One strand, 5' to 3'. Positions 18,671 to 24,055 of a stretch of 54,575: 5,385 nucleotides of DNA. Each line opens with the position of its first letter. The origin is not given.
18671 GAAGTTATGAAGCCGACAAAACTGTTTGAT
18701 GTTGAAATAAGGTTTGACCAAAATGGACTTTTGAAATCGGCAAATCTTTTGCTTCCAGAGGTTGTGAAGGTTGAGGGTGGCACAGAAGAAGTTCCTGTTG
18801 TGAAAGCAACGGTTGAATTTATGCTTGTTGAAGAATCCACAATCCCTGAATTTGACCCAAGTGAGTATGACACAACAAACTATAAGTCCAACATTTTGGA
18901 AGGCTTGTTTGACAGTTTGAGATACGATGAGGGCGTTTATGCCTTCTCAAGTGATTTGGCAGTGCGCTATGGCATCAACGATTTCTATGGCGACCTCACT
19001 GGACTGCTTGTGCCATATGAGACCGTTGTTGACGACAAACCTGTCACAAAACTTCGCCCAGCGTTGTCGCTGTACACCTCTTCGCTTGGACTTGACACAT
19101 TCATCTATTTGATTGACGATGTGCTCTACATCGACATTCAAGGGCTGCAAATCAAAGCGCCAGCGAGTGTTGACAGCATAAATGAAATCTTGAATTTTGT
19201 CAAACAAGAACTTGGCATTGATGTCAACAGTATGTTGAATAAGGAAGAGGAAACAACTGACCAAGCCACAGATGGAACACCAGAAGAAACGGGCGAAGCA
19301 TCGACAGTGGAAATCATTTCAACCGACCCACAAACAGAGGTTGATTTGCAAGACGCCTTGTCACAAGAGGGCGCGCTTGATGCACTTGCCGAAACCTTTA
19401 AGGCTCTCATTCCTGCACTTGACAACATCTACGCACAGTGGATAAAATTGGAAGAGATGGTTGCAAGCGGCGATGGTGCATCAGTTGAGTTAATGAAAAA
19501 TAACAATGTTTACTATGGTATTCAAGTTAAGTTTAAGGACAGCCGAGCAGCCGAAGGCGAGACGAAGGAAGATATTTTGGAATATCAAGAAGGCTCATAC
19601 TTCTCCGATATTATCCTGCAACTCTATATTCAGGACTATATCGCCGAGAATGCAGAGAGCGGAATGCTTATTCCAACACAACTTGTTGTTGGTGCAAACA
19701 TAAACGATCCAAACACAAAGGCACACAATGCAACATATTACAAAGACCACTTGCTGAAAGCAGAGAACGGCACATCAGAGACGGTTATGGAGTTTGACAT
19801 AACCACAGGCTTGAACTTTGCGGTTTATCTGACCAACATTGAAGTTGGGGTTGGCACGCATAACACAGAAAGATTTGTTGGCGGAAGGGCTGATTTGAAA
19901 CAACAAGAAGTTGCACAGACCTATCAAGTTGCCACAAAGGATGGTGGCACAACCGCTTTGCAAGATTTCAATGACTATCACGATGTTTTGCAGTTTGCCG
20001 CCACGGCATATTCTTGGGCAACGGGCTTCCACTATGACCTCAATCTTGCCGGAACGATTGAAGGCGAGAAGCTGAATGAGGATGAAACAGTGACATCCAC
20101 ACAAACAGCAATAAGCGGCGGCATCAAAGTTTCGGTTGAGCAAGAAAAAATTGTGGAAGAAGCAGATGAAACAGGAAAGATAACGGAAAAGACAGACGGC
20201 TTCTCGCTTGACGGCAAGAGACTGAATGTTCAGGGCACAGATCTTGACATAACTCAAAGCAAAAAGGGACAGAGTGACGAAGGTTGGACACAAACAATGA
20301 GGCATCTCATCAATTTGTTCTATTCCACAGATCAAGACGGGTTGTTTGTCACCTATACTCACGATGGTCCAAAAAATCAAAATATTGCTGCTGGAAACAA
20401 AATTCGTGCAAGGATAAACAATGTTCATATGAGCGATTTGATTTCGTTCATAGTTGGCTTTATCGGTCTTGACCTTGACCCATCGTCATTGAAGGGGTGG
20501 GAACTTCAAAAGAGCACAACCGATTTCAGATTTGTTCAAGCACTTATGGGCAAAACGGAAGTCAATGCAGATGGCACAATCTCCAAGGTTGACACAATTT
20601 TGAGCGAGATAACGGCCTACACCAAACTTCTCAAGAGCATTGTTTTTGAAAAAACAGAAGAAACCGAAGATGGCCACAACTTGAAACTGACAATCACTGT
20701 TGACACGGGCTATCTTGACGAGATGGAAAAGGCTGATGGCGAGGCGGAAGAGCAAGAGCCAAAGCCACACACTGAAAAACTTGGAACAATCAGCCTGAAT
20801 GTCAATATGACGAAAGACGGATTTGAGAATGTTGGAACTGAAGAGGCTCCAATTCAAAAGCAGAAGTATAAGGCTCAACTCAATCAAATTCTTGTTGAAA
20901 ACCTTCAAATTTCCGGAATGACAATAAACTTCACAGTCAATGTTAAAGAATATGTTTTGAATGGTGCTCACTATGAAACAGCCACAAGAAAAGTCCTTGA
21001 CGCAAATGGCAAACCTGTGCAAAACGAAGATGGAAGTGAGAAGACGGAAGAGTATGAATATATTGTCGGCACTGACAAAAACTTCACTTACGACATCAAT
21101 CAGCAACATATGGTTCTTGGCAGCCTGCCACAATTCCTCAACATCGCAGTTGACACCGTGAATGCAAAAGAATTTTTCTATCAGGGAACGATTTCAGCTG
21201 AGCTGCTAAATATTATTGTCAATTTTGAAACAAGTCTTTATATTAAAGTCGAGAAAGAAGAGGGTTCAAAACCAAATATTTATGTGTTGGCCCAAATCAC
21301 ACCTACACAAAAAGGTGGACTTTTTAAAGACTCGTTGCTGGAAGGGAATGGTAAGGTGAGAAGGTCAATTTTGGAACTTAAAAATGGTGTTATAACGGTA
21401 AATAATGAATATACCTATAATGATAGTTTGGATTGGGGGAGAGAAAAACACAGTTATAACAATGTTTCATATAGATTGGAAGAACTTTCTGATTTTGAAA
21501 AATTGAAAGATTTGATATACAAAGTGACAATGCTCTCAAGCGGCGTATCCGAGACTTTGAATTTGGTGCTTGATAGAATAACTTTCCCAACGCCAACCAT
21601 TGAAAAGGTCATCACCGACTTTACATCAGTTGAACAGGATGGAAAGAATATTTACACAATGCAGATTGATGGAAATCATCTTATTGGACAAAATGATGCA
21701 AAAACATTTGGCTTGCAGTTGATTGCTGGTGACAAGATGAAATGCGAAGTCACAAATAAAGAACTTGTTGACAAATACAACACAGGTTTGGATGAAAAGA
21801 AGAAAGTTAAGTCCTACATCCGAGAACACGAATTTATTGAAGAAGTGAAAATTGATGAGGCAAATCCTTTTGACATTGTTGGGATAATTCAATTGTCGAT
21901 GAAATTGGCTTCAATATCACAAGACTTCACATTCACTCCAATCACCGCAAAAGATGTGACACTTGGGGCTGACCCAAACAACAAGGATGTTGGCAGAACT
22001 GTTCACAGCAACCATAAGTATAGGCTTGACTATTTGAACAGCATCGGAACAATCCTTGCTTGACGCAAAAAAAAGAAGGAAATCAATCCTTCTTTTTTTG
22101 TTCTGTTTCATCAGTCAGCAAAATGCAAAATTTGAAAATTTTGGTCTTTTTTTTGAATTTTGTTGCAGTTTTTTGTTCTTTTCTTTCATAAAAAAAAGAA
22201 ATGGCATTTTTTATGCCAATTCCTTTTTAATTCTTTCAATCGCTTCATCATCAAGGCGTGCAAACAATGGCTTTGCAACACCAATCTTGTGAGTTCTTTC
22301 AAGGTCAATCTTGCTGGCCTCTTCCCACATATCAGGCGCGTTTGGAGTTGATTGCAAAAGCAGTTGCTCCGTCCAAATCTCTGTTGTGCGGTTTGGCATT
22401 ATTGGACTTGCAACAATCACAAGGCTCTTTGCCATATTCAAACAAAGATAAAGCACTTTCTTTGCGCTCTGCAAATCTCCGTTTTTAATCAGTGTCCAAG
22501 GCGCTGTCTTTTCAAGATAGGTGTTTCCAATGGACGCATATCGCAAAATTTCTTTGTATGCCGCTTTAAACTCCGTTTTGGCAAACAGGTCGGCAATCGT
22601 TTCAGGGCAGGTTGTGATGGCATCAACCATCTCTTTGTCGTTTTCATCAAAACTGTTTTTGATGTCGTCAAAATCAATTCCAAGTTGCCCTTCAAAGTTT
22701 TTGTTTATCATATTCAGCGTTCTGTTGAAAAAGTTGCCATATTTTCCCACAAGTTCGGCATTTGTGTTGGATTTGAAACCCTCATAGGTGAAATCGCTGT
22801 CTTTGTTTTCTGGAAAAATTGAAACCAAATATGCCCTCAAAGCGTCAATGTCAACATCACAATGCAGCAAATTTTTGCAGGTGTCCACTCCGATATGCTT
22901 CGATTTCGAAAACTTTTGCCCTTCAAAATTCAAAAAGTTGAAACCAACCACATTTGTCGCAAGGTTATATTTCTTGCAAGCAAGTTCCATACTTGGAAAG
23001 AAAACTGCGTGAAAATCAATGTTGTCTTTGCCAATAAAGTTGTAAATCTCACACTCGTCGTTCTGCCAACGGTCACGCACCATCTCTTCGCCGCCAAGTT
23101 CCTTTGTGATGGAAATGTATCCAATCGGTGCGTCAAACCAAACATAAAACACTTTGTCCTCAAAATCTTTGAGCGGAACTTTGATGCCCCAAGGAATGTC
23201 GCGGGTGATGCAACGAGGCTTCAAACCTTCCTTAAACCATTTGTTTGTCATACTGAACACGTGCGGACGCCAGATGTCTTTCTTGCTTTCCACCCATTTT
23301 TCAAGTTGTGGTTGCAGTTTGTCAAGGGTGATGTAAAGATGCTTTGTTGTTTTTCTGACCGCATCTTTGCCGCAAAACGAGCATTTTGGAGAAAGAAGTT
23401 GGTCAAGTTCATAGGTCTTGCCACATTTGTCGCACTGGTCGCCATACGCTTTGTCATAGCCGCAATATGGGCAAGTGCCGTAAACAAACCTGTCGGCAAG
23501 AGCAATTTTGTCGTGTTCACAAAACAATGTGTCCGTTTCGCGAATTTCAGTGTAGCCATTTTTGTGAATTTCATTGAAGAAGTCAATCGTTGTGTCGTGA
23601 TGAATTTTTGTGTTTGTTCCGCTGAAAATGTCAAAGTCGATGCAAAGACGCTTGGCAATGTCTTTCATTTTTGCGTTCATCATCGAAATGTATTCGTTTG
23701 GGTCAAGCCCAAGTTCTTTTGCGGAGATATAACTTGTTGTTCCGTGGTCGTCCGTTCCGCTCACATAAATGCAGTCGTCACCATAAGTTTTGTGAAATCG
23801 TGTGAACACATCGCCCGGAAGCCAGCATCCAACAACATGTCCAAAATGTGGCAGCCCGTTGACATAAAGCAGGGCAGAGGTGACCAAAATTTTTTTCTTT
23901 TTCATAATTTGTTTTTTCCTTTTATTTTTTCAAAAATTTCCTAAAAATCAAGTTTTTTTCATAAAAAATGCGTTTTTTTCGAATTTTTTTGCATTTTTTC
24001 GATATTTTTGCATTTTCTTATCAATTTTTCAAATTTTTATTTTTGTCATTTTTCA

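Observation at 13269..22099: Translationally coupled pair: 311-aa signal-anchored protein plus a 2,540-aa acidic, modular giant protein with no recognisable domains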

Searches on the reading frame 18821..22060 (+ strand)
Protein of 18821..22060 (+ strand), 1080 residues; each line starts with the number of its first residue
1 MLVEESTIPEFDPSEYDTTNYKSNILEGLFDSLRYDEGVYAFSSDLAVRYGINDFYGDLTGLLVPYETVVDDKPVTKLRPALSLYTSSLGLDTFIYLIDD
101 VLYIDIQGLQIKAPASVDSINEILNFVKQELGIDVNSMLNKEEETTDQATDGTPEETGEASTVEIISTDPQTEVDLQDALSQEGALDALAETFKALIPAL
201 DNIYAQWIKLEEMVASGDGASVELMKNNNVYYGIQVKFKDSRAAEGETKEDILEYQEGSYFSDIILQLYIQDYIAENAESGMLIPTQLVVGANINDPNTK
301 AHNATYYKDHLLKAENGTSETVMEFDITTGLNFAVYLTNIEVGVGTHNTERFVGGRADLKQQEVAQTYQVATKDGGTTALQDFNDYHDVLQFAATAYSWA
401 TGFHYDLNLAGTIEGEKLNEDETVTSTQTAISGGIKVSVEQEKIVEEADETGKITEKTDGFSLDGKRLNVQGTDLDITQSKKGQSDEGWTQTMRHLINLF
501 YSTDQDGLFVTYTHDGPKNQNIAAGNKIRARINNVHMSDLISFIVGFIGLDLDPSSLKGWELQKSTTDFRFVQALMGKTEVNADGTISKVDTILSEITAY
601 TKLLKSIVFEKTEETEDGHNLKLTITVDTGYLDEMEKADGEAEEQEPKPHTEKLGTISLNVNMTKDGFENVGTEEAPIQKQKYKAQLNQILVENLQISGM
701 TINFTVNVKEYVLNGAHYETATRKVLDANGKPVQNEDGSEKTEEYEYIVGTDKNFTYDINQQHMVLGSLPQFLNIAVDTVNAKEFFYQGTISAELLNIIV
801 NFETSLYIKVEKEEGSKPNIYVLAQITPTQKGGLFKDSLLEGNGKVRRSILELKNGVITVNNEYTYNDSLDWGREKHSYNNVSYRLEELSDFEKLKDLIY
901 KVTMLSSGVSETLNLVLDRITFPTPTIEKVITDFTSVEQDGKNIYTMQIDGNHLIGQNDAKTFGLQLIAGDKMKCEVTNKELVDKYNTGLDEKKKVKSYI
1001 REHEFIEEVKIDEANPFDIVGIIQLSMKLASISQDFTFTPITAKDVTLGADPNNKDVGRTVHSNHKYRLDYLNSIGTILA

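Call 34: find_homologous_proteins(query=A3)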
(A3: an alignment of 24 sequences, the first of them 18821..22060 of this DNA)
Query A3 (24 sequences) (1080 aa, profile of the alignment): 3 proteins with E <= 0.001 among 8000 candidates.
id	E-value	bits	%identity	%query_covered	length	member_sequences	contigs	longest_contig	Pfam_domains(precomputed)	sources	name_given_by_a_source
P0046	0.0e+0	1028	27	79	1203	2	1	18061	-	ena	-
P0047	1.7e-289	981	28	99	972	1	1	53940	-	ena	-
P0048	1.9e-259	882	28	99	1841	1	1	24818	-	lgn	-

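Call 40: search_solved_structures(query=A3, max_evalue=10)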
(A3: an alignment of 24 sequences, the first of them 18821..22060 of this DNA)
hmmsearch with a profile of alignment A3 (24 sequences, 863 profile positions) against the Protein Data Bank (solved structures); distinct sequences matched with E-value up to 10: 3.
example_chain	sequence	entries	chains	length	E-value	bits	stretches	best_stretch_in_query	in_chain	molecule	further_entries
5b71_E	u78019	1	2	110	0.38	12.2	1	547-593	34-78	Complement C5 beta chain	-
6yqx_A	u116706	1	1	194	4.2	8.7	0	444-482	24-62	de novo designed TIM barrel DeNovoTIM13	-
7p12_A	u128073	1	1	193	4.6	8.6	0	445-482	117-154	DeNovoTIM13-SB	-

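Call 56: predict_structure(alignment_id=A4)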
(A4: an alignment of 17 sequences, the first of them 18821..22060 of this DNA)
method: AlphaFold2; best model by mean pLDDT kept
length: 1080 residues; sequences in the alignment: 17
mean_pLDDT: 61.2   pTM: 0.52
mean pLDDT of the five models: 61.2, 60.3, 58.4, 57.5, 54.8
residues with pLDDT >= 90: 14; 70-90: 377; 50-70: 382; < 50: 307
segments of 3 or more residues with pLDDT < 50: 1-26, 133-205, 212-228, 240-248, 273-281, 315-320, 358-363, 452-456, 579-588, 637-647, 675-677, 714-720, 728-730, 744-760, 793-798, 831-833, 836-844, 870-874, 910-926, 953-961, 1014-1058
pLDDT, mean of each block of 10 residues (from residue 1): 33 40 49 68 80 77 72 66 80 83 86 76 66 44 35 28 29 39 35 34 49 38 38 62 44 57 72 45 68 65 56 48 62 78 68 56 60 74 82 72 76 81 81 79 60 51 67 82 80 79 72 63 59 73 69 58 68 58 41 64 83 74 87 56 46 86 75 48 76 82 84 49 53 72 51 44 65 81 66 51 65 58 65 46 54 71 58 51 65 59 58 46 47 69 69 45 66 83 64 73 76 41 31 28 27 41 73 78
secondary structure, 60 per line:
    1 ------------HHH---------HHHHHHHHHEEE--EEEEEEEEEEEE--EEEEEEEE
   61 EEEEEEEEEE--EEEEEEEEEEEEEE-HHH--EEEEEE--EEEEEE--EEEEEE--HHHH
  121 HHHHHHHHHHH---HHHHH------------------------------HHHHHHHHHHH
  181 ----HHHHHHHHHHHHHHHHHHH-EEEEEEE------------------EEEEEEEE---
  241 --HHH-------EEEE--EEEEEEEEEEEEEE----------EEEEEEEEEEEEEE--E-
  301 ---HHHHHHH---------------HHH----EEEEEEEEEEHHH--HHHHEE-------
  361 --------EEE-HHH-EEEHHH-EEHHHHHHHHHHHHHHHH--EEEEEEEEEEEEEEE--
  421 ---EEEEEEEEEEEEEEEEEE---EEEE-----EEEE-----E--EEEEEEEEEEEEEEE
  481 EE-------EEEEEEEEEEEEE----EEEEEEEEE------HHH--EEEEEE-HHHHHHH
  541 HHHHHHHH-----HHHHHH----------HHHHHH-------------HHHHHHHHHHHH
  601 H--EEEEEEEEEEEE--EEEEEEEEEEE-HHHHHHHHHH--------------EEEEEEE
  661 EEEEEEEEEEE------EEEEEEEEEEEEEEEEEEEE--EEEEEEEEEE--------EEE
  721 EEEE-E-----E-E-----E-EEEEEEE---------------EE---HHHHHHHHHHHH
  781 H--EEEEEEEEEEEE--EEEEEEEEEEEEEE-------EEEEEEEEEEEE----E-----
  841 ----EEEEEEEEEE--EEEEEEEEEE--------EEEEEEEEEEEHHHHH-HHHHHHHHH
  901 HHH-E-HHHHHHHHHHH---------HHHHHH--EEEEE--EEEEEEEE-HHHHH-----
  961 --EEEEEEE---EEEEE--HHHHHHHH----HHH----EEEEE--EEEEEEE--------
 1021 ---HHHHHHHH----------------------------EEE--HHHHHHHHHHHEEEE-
elements in order (helices of 4 or more, strands of 3 or more residues): H25-33 E34-36 E39-50 E53-70 E73-86 E93-98 E101-106 E109-114 H117-131 H135-139 H170-180 H185-203 E205-211 E230-237 E253-256 E259-272 E283-296 H304-310 E333-342 H348-351 E369-371 E377-379 H386-401 E404-418 E424-441 E445-448 E454-457 E466-482 E490-502 E507-515 E527-532 H534-548 H554-559 H570-575 H589-601 E604-615 E618-628 H630-639 E654-671 E678-697 E700-709 E718-724 E742-748 H769-781 E784-795 E798-811 E819-830 E845-854 E857-866 E875-885 H886-890 H892-903 H907-917 H927-932 E935-939 E942-949 H951-955 E963-969 E973-977 H980-987 E999-1003 E1006-1012 H1024-1031 E1060-1062 H1065-1075 E1076-1079

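Call 59: fold_search(model_id=the predicted structure, library=pdb)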
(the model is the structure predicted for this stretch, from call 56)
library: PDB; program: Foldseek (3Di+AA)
matches with E <= 10: 837; with E <= 0.001: 0
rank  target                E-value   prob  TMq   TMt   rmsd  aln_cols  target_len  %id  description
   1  5xau_A                2.0e-03  0.08  0.05  0.07  29.0       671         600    9  Crystal structure of integrin binding fragment of laminin-511 (released 2017-09-20)
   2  1uyn                  4.3e-03  0.38  0.05  0.16  33.4       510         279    6  Translocator domain of autotransporter NalP from Neisseria meningitidis (released 2004-03-18)
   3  1uyo                  1.1e-02  0.25  0.05  0.17  34.0       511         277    7  Translocator domain of autotransporter NalP from Neisseria meningitidis (released 2004-03-19)
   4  9oaa_T                1.1e-02  0.08  0.07  0.08  44.4      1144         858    8  The structure of TdfH from Neisseria gonorrhoeae (released 2026-01-21)
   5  8zby_A                1.2e-02  0.05  0.04  0.05  34.9       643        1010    8  SARS-CoV-2 Omicron BA.1 spike trimer (x2-4P) in complex with 3 D1F6 Fabs (0 RBD up) (released 2024-05-15)
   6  2v43_C                1.7e-02  0.82  0.11  0.34  23.3       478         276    8  Crystal structure of RseB: a sensor for periplasmic stress response in E. coli (released 2007-08-28)
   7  8a1d_A                1.7e-02  0.07  0.04  0.06  45.2       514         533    7  Structure of murine perforin-2 (Mpeg1) pore in ring form (released 2022-07-20)
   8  7em9_A                1.8e-02  0.15  0.06  0.15  22.4       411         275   10  Mooring Stone-Like Arg114 Pulls Diverse Bulged Peptides: First Insight into African Swine Fever Virus-Derived T Cell E (released 2021-12-08)
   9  5wer_D                2.0e-02  0.11  0.05  0.12  25.7       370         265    8  Crystal Structure of TAPBPR and H2-Dd complex (released 2017-10-18)
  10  4egd_A                2.4e-02  0.85  0.08  0.27  15.4       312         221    6  1.85 Angstrom crystal structure of native hypothetical protein SAOUHSC_02783 from Staphylococcus aureus (released 2012-04-11)
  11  3mh8_B                2.4e-02  0.77  0.08  0.29  12.5       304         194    8  Crystal structure of LprG from Mycobacterium tuberculosis (released 2010-09-01)
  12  9do6_F                2.4e-02  0.06  0.05  0.08  36.9       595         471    8  Membrane-spanning OlyA/PlyB pore complex focused refinement (released 2025-09-24)
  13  2v42_B                2.5e-02  0.75  0.11  0.32  25.1       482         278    8  Crystal structure of RseB: a sensor for periplasmic stress response in E. coli (released 2007-08-28)
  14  9do7_M                2.9e-02  0.05  0.04  0.07  36.5       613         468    7  Membrane-spanning OlyA/PlyB pore complex (released 2025-09-24)
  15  6rw8_A                3.2e-02  0.08  0.05  0.03  32.3       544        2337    8  Cryo-EM structure of Xenorhabdus nematophila XptA1 (released 2019-10-23)
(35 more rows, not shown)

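Call 61: search_protein_families(library=pfam, alignment_id=A4, max_evalue=0.01)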
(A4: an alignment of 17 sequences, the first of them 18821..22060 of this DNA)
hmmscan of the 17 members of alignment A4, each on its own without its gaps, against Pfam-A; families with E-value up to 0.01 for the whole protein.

A. member 1, window:18821-22060:+ (1080 aa): 0 families

B. families by the number of members that match (of 17 scanned): 5 families
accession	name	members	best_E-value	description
PF09479.16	Flg_new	3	1.9e-16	Listeria-Bacteroides repeat domain (List_Bact_rpt)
PF08758.17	Cadherin_pro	1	0.0059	Cadherin prodomain like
PF04571.19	Lipin_N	1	0.0072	lipin, N-terminal conserved region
PF18777.7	CRM1_repeat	1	0.0086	Chromosome region maintenance or exportin repeat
PF17342.7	DUF5372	1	0.0095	Family of unknown function (DUF5372)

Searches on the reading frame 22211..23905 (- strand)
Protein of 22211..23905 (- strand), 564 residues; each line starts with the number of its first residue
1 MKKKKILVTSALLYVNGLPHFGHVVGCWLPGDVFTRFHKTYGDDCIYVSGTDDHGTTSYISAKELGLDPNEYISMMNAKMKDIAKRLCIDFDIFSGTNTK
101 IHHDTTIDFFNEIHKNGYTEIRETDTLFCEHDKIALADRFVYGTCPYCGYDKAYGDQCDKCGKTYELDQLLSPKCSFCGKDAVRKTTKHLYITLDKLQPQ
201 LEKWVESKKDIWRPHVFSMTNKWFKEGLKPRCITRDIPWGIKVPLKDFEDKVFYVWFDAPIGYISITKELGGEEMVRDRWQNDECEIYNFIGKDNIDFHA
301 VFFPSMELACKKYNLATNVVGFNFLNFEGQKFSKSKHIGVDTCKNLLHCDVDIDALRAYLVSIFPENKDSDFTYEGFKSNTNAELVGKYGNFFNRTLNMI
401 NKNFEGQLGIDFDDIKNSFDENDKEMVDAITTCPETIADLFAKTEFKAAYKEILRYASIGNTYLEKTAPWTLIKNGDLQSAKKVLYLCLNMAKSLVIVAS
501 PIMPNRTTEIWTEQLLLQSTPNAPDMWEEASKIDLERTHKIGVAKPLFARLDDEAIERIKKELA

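Call 10: search_protein_families(library=pfam, proteins=[window:22211-23905:-])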
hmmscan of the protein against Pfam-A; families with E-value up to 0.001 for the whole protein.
window:22211-23905:- (564 aa): 4 families
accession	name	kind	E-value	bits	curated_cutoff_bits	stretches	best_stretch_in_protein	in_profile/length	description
PF09334.17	tRNA-synt_1g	-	1.6e-130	435.8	20.1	1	6-397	1-391/391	tRNA synthetases class I (M)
PF19303.5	Anticodon_3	-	4.1e-13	49.9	23.5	1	420-561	8-145/152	Anticodon binding domain of methionyl tRNA ligase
PF00133.28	tRNA-synt_1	-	6e-09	35.6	22.7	1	14-245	33-245/414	tRNA synthetases class I (I, L, M and V)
PF08264.19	Anticodon_1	-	1.2e-07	32.2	25.1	1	423-531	1-115/148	Anticodon-binding domain of tRNA ligase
